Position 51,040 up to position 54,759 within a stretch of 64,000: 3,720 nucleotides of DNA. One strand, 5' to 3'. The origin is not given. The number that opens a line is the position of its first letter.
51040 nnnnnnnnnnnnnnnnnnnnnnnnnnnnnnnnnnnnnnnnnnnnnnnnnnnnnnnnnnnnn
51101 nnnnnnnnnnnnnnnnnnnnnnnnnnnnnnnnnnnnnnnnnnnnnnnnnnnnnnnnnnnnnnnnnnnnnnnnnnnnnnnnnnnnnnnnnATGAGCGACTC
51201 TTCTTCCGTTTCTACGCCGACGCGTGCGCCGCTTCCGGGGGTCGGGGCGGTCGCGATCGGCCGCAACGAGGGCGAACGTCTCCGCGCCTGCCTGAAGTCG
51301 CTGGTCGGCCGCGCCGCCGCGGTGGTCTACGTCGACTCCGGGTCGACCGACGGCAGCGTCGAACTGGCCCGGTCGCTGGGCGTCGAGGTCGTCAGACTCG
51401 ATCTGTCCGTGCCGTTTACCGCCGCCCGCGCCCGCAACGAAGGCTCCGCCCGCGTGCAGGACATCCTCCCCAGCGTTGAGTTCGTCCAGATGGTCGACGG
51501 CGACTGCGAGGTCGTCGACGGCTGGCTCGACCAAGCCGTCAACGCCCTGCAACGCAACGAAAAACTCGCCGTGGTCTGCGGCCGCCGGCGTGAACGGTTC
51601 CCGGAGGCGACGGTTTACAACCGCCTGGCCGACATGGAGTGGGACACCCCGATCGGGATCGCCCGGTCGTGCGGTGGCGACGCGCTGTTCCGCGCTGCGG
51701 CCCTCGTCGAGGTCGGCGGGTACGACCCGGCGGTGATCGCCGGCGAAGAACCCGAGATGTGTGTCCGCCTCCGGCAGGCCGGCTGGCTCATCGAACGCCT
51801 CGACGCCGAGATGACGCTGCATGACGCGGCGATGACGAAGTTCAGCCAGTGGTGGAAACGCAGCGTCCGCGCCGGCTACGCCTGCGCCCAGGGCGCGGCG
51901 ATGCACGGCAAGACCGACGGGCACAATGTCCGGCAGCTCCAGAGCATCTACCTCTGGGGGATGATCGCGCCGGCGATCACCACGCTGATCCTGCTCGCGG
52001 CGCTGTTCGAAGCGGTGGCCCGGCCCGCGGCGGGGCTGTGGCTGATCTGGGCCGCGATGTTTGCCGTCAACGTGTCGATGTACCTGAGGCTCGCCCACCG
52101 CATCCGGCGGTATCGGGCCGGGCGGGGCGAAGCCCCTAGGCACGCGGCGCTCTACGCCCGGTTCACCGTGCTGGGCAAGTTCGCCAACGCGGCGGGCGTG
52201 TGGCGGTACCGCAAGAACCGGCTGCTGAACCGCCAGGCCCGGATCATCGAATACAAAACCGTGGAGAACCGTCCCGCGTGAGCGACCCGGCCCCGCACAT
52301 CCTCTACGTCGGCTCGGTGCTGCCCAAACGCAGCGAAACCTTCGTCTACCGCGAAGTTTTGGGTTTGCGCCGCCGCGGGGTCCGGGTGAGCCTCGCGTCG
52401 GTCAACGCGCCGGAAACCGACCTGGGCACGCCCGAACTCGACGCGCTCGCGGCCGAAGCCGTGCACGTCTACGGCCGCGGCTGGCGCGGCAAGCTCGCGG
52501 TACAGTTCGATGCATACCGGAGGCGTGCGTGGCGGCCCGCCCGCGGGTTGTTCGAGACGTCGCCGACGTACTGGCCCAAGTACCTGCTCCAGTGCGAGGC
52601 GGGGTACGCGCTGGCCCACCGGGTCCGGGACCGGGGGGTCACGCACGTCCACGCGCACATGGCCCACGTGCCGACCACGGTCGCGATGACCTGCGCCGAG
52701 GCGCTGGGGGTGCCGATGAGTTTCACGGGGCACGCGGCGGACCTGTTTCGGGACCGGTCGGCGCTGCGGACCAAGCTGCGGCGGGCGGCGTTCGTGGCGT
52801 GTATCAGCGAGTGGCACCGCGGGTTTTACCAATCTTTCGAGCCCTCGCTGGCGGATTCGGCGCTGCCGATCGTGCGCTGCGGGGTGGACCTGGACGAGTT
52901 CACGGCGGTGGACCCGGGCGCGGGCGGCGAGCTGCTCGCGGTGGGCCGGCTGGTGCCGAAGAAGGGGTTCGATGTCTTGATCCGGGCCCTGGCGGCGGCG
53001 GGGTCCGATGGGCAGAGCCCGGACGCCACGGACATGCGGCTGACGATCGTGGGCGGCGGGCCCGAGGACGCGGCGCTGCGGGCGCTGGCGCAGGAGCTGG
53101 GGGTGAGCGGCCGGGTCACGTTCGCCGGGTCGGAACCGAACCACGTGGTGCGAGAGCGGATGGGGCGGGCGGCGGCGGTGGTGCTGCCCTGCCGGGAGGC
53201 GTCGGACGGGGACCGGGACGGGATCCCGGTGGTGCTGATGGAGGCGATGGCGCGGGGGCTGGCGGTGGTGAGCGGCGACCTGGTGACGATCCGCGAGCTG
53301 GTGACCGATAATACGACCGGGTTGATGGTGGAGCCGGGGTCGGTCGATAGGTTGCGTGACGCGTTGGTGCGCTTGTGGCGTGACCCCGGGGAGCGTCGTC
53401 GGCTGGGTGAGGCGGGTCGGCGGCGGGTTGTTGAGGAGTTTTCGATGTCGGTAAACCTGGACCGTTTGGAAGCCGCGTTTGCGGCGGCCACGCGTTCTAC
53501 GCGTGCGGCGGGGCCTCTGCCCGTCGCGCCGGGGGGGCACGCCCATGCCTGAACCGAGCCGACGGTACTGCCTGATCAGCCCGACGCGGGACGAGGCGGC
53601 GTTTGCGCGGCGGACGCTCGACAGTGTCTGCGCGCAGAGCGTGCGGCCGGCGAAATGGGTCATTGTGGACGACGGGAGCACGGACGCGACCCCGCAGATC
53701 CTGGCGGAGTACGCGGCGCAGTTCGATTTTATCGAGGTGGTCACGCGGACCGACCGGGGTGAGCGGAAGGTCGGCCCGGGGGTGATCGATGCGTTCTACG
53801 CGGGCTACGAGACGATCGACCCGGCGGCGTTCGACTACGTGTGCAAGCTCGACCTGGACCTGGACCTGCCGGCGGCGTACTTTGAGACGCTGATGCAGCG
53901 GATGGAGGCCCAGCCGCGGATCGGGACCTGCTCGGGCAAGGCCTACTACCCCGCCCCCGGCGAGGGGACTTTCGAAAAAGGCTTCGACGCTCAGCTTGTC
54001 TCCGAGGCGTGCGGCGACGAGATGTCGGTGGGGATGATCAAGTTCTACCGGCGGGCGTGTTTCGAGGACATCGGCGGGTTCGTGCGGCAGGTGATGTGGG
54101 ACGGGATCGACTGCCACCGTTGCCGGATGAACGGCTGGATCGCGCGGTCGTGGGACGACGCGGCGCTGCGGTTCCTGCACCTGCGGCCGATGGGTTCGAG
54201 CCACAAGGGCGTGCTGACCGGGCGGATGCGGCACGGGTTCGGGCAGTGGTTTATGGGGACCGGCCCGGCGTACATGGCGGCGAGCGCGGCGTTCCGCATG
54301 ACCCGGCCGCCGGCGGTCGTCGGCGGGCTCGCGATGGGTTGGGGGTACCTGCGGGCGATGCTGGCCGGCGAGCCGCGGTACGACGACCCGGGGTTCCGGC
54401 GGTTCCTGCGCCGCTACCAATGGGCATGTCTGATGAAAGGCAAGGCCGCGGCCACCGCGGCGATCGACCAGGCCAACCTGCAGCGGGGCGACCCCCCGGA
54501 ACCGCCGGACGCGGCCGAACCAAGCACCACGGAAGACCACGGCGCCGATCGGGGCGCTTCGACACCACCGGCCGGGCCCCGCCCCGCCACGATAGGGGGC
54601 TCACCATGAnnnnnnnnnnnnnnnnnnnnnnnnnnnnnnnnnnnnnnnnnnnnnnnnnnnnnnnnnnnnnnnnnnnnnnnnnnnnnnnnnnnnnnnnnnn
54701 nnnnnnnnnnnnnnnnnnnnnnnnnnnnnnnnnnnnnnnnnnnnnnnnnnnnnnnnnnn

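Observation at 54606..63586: Arn-like lipid-carrier glycosylation module with two orphan enzymes inside the glycan locus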

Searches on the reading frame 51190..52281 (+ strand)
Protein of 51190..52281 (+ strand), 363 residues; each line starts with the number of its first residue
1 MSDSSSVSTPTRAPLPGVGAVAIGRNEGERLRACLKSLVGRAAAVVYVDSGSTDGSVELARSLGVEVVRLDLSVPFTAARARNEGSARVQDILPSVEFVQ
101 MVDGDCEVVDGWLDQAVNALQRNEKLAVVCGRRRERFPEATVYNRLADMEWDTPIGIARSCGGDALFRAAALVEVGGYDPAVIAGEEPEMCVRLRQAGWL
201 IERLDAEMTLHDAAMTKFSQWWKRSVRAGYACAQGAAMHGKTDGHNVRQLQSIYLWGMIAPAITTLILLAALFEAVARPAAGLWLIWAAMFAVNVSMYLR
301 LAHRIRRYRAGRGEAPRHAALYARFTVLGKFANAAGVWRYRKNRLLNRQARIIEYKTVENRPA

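Call 75: search_protein_families(library=pfam, proteins=[window:51190-52281:+], max_evalue=0.001)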
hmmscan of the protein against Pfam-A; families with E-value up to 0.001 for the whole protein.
window:51190-52281:+ (363 aa): 2 families
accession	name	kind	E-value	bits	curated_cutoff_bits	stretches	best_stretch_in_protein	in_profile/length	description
PF00535.33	Glycos_transf_2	-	1.2e-13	51.8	23.3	1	26-145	8-127/168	Glycosyl transferase family 2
PF13632.12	Glyco_trans_2_3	-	6.1e-09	36.4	27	1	113-292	16-193/198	Glycosyl transferase family group 2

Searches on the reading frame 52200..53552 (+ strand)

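Call 75: search_protein_families(library=pfam, proteins=[window:52200-53552:+], max_evalue=0.001)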
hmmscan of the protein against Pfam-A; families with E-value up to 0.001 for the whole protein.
window:52200-53552:+ (450 aa): 4 families
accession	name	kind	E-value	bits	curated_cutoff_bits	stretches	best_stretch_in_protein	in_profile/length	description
PF00534.26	Glycos_transf_1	-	2.1e-31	109.2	26.4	1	245-409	18-172/172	Glycosyl transferases group 1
PF13692.12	Glyco_trans_1_4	-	1.1e-28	100.7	27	1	245-395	4-142/142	Glycosyl transferases group 1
PF13524.12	Glyco_trans_1_2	-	6e-08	33.2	25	1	293-424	27-143/144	Glycosyl transferase-like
PF13439.12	Glyco_transf_4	-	1.1e-06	29.2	28.5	1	46-232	5-169/170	Glycosyltransferase Family 4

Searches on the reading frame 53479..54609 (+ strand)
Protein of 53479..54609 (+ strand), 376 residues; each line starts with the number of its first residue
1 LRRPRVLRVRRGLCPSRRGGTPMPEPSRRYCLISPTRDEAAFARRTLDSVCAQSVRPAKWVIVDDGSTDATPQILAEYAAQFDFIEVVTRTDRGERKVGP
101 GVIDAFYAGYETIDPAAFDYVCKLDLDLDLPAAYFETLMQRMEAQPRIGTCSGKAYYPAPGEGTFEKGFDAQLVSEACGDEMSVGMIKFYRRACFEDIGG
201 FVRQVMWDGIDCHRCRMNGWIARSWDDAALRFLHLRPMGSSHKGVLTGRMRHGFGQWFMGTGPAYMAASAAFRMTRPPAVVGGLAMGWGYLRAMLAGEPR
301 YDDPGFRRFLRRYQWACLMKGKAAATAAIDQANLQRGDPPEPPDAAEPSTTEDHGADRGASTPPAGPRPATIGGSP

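Call 76: search_protein_families(library=pfam, proteins=[window:53479-54609:+], max_evalue=0.001)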
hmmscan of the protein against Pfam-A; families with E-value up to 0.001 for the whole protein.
window:53479-54609:+ (376 aa): 2 families
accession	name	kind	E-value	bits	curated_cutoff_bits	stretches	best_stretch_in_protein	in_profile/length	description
PF00535.33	Glycos_transf_2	-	2.6e-13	50.7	23.3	1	32-156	2-117/168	Glycosyl transferase family 2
PF13641.12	Glyco_tranf_2_3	-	0.00079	19.9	27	0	31-220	4-199/230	Glycosyltransferase like family 2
